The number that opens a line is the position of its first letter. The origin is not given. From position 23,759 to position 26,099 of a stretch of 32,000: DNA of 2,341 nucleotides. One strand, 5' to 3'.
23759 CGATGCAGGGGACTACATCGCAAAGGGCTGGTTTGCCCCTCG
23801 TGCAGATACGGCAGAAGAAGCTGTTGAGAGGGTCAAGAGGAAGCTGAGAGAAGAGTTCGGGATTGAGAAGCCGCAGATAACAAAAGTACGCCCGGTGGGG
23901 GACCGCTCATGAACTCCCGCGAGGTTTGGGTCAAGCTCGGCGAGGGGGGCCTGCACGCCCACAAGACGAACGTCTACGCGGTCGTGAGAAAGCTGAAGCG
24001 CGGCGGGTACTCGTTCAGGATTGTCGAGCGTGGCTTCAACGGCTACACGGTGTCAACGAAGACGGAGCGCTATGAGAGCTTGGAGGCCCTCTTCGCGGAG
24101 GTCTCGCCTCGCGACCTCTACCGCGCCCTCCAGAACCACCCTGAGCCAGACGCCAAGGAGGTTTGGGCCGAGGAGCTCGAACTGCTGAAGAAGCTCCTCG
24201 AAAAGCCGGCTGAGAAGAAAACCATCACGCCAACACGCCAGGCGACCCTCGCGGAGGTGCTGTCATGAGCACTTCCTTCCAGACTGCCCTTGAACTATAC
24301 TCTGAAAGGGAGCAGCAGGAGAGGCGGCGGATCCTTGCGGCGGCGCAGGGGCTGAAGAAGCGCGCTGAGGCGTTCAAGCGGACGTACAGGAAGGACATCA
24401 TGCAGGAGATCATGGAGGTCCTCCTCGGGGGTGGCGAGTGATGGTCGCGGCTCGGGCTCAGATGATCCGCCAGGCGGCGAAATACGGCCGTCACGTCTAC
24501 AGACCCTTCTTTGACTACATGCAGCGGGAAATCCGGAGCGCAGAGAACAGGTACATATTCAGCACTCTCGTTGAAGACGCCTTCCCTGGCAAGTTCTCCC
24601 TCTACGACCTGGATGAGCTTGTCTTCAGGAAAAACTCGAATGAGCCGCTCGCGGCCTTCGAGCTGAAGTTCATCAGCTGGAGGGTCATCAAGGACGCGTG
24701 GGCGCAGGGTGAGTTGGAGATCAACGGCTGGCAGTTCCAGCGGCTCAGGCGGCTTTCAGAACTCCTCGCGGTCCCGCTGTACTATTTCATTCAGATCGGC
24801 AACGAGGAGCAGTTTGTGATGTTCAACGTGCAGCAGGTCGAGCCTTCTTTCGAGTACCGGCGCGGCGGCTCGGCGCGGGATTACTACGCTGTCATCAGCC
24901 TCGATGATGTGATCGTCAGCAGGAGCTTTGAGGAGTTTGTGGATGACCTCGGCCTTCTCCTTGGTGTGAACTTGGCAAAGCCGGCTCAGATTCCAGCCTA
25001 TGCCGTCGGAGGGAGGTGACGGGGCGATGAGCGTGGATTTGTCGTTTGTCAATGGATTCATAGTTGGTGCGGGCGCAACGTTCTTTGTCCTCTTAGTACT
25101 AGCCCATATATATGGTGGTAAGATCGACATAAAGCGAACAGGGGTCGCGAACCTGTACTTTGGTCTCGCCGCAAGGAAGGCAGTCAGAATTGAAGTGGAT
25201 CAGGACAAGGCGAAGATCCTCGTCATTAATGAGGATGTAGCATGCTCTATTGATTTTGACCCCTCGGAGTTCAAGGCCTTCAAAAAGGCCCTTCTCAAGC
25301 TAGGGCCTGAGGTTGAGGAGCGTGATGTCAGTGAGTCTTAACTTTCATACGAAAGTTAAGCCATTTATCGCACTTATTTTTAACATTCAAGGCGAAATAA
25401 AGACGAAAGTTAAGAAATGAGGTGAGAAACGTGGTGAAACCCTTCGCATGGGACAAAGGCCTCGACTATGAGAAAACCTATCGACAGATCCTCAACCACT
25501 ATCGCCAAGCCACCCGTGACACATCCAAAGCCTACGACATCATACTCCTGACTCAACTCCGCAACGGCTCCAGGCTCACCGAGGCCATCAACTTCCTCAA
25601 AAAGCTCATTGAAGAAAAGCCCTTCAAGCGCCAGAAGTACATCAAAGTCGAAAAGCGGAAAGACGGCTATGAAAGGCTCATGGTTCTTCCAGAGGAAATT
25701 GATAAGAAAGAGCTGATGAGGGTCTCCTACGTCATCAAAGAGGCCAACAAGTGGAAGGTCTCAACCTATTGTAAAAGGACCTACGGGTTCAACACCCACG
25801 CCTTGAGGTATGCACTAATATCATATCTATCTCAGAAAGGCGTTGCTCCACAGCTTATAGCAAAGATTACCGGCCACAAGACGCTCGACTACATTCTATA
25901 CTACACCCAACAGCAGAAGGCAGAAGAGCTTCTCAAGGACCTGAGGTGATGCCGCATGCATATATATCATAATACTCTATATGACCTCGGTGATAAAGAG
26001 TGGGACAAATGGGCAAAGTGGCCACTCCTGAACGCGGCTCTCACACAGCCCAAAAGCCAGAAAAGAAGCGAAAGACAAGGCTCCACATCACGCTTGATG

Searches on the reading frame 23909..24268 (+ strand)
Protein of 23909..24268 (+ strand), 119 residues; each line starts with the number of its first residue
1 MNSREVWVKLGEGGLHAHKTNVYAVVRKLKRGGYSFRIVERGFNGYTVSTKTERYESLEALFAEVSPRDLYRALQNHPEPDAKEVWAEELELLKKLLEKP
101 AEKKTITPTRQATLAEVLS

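Call 43: search_dna_similar(query=window:23909-24268:+, collection=plasmids, mode=protein, max_evalue=0.001)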
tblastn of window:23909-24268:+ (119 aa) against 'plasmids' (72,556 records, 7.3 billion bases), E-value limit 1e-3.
Records with a match: 2; places in all: 2; records where one place covers at least 80% of the query: 1.
Best place of each record, by identity: 60-80% 1; <60% 1.
By first word of the organism name: Thermococcus 2.
By predicted mobility (MOB-suite, as given by PLSDB): non-mobilizable 2.
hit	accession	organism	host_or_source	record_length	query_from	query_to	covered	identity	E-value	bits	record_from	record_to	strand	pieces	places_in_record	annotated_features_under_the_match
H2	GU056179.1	Thermococcus sp. 26/2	-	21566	1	119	100%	63.6%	2e-36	137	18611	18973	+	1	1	t26-26p | t26-25p | t26-27p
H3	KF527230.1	Thermococcus nautili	East Pacific Rise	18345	5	86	69%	40.2%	3e-11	66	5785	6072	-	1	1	hypothetical protein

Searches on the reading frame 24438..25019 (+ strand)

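Call 6: search_protein_families(library=pfam, max_evalue=0.1, proteins=[window:24438-25019:+])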
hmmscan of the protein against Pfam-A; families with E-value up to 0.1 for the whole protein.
window:24438-25019:+ (193 aa): 0 families

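Call 21: search_protein_families(library=phrogs, max_evalue=0.01, proteins=[window:24438-25019:+])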
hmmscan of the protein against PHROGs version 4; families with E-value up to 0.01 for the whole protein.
window:24438-25019:+ (193 aa): 1 family
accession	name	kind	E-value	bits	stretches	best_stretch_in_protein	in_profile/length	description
phrog_27407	-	DNA, RNA and nucleotide metabolism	1.1e-33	117.8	1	3-175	1-171/174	Holliday junction resolvase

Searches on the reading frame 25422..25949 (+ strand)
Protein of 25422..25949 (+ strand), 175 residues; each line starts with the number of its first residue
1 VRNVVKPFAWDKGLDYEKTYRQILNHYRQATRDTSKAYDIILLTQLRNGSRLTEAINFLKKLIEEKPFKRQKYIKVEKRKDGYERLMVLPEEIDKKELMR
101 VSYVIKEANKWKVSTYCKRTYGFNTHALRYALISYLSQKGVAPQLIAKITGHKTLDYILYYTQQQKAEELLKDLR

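Call 6: search_protein_families(library=pfam, max_evalue=0.1, proteins=[window:25422-25949:+])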
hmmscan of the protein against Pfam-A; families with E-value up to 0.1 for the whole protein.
window:25422-25949:+ (175 aa): 2 families
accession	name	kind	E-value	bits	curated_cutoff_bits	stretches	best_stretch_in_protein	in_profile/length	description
PF00589.27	Phage_integrase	-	1.1e-05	25.7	27.1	1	118-167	124-171/172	Phage integrase family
PF16795.10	Phage_integr_3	-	0.0013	19.1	27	1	20-154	6-136/161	Archaeal phage integrase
